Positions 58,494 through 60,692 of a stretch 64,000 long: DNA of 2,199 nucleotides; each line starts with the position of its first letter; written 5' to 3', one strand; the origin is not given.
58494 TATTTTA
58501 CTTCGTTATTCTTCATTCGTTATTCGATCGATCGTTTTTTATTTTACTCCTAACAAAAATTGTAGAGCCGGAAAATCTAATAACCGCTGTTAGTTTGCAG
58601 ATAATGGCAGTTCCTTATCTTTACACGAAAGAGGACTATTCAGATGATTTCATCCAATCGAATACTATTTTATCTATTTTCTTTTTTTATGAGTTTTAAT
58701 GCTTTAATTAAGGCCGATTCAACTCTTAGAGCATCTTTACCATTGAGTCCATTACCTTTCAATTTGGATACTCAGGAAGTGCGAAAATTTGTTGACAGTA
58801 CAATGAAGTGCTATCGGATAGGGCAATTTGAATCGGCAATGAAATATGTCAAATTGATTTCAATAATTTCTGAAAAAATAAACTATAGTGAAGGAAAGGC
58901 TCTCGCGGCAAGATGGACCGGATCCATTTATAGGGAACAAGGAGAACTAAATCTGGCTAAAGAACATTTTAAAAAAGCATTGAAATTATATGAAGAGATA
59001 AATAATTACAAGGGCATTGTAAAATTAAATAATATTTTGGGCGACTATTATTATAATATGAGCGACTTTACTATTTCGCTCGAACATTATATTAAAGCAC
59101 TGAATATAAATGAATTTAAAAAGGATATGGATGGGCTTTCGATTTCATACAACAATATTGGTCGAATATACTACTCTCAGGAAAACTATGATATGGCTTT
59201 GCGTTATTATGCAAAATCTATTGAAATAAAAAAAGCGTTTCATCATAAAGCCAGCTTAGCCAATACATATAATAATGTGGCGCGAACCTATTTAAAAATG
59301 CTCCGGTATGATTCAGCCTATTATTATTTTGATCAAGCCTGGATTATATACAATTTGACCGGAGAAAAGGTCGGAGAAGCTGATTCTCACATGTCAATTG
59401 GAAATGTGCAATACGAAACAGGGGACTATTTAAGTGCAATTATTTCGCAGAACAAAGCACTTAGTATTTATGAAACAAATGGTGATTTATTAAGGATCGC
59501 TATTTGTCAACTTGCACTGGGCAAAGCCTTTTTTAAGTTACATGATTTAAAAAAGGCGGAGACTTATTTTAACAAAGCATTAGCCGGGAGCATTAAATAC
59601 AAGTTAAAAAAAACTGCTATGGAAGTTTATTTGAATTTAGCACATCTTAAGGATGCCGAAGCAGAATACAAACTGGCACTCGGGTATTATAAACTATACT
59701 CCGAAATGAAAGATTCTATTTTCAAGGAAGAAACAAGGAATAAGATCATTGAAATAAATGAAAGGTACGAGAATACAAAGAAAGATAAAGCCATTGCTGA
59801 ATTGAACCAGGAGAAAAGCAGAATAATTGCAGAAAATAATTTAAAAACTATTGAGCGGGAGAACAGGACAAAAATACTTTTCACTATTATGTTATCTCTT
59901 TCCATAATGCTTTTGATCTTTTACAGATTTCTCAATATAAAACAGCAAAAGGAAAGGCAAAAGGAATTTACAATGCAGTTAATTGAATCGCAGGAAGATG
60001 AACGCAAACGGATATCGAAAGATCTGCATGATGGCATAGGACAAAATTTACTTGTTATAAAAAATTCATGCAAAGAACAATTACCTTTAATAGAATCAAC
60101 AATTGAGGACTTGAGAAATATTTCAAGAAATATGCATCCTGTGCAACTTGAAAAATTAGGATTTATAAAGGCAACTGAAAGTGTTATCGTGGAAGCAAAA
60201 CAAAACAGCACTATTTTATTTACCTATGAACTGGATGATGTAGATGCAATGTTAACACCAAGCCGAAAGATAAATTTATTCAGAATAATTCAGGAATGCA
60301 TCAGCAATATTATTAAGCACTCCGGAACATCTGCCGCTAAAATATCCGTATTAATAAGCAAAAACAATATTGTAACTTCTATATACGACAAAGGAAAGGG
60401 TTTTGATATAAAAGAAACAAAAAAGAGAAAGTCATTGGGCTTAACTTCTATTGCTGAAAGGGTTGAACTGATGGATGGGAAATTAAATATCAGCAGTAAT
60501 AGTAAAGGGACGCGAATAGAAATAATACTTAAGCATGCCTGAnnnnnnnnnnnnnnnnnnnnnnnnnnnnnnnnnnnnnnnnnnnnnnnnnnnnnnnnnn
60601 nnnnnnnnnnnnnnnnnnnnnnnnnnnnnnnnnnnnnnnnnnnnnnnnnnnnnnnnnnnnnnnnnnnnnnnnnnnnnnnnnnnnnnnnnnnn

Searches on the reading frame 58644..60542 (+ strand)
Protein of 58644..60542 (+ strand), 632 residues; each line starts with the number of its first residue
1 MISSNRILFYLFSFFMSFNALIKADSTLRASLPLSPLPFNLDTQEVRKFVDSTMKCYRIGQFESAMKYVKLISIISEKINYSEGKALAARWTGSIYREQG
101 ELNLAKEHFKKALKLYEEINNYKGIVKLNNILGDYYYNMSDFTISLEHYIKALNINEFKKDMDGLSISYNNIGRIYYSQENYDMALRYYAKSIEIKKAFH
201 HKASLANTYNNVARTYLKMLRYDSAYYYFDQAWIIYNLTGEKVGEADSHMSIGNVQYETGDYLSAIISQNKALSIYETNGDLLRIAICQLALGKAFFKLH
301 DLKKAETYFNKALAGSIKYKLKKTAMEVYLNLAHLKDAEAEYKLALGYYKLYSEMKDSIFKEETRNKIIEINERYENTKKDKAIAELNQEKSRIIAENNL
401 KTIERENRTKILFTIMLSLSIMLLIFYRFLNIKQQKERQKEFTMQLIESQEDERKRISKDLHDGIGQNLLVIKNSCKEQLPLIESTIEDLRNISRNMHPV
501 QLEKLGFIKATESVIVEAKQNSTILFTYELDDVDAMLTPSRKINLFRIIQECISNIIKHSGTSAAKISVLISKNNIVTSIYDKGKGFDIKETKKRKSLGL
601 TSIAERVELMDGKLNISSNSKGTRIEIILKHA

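Call 19: search_protein_families(library=pfam, proteins=[window:58644-60542:+])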
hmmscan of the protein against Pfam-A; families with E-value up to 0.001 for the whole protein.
window:58644-60542:+ (632 aa): 13 families
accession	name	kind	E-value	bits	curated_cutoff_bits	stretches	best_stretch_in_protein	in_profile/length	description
PF13424.12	TPR_12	-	3.8e-33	113.9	30.1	2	128-197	6-76/77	Tetratricopeptide repeat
PF07719.23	TPR_2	-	7e-22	76.1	27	2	168-196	3-31/34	Tetratricopeptide repeat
PF00515.34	TPR_1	-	3.9e-21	74.4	27.8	2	168-196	3-31/34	Tetratricopeptide repeat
PF13374.12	TPR_10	-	1.6e-17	63.3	27.5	1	168-197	4-33/42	Tetratricopeptide repeat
PF13181.12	TPR_8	-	4.5e-15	54.9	25.7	1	168-197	3-32/34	Tetratricopeptide repeat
PF02518.31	HATPase_c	-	2.7e-10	41.1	26.4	1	543-630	4-108/111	Histidine kinase-, DNA gyrase B-, and HSP90-like ATPase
PF14938.12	SNAP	-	5.1e-07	29.9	25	1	169-330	38-199/282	Soluble NSF attachment protein, SNAP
PF17874.7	TPR_MalT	-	7.4e-07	29.2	45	1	60-194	54-189/336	MalT-like TPR region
PF13432.12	TPR_16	-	2e-06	28.5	32.7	0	290-314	1-25/65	Tetratricopeptide repeat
PF07730.19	HisKA_3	-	3.6e-06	27.9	24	1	453-473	1-21/68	Histidine kinase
PF13176.12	TPR_7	-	3.9e-05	23.8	27.9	0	169-197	2-30/36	Tetratricopeptide repeat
PF24885.1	TPR_NPHP3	-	0.0005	20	100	1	103-236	73-213/239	Nephrocystin-3 TPR domain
PF13428.12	TPR_14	-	0.00053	20.9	23.5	0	289-314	4-29/44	Tetratricopeptide repeat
